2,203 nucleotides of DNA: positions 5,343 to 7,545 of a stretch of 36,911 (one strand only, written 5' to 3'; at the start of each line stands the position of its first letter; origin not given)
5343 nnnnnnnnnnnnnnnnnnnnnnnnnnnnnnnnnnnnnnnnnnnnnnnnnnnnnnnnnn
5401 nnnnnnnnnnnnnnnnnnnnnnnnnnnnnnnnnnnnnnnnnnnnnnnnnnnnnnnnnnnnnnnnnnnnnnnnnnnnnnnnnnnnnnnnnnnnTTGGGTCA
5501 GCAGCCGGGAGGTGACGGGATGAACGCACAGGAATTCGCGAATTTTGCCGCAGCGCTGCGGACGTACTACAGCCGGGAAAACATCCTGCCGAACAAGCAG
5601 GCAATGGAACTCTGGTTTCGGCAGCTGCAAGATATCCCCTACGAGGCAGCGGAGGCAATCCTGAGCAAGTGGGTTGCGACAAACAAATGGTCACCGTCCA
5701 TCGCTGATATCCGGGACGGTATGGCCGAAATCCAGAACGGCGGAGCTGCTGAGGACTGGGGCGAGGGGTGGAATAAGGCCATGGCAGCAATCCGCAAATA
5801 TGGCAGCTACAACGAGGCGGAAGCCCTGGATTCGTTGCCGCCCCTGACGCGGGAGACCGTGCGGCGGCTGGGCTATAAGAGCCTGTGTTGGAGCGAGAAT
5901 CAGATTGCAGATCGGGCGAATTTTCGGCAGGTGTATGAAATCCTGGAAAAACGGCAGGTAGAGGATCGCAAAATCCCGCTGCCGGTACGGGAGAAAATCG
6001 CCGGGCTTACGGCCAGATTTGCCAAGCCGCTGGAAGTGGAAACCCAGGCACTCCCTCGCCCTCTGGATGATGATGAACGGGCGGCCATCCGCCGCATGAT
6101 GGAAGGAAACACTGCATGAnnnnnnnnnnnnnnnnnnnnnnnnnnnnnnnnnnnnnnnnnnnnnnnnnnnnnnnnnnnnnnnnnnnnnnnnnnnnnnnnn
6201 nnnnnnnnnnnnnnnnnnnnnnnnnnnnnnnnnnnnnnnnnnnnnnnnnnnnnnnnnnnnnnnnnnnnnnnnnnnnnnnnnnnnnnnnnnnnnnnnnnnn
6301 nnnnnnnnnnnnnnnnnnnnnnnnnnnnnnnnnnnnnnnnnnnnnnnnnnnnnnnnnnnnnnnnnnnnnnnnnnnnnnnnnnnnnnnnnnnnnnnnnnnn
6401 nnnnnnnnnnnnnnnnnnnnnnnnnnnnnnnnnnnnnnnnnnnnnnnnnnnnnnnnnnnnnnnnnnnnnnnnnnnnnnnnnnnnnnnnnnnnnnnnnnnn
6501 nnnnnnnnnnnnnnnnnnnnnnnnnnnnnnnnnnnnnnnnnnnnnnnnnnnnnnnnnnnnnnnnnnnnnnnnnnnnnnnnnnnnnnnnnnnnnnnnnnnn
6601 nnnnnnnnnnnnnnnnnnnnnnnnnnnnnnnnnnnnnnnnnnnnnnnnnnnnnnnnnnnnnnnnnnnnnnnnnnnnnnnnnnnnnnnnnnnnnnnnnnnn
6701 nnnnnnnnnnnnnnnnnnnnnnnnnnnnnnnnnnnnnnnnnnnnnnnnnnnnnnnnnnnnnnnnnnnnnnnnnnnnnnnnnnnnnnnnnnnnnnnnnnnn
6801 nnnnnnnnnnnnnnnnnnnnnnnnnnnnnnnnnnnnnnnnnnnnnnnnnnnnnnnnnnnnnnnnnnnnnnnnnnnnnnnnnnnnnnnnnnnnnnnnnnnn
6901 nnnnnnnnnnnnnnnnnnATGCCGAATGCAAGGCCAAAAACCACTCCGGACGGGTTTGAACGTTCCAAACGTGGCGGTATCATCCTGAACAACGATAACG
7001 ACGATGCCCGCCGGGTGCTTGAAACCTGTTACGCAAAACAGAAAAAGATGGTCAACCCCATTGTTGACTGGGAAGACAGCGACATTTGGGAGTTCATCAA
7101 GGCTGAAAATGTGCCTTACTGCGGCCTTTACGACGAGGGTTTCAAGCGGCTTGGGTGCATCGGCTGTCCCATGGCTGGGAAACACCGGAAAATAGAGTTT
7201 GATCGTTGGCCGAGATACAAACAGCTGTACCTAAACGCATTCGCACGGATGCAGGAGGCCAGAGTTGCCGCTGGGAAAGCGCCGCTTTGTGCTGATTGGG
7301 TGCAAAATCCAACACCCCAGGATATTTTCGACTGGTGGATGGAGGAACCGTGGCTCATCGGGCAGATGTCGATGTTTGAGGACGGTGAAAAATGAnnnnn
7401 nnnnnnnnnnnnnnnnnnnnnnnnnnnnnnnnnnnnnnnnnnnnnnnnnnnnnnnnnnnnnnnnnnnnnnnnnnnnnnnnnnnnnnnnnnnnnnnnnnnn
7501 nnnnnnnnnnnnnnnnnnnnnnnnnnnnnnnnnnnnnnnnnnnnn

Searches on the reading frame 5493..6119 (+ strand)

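Call 64: search_protein_families(library=pfam, proteins=[window:5493-6119:+], max_evalue=0.01)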
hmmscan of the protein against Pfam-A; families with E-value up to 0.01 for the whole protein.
window:5493-6119:+ (208 aa): 1 family
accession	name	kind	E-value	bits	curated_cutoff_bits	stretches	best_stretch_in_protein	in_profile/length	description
PF11417.13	Inhibitor_G39P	-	0.00016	22.6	22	1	13-73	3-68/69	Loader and inhibitor of phage G40P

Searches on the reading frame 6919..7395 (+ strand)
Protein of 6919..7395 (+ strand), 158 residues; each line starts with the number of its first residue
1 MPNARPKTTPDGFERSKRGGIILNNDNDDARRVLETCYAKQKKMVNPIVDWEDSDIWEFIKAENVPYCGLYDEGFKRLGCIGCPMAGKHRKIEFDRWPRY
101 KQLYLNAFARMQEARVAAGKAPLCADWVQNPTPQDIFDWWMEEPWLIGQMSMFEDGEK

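Call 64: search_protein_families(library=pfam, proteins=[window:6919-7395:+], max_evalue=0.01)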
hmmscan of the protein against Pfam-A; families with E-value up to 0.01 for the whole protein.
window:6919-7395:+ (158 aa): 1 family
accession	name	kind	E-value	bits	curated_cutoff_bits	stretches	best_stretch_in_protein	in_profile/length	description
PF01507.26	PAPS_reduct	-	1.2e-14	55.1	22.5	1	42-85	131-174/175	Phosphoadenosine phosphosulfate reductase domain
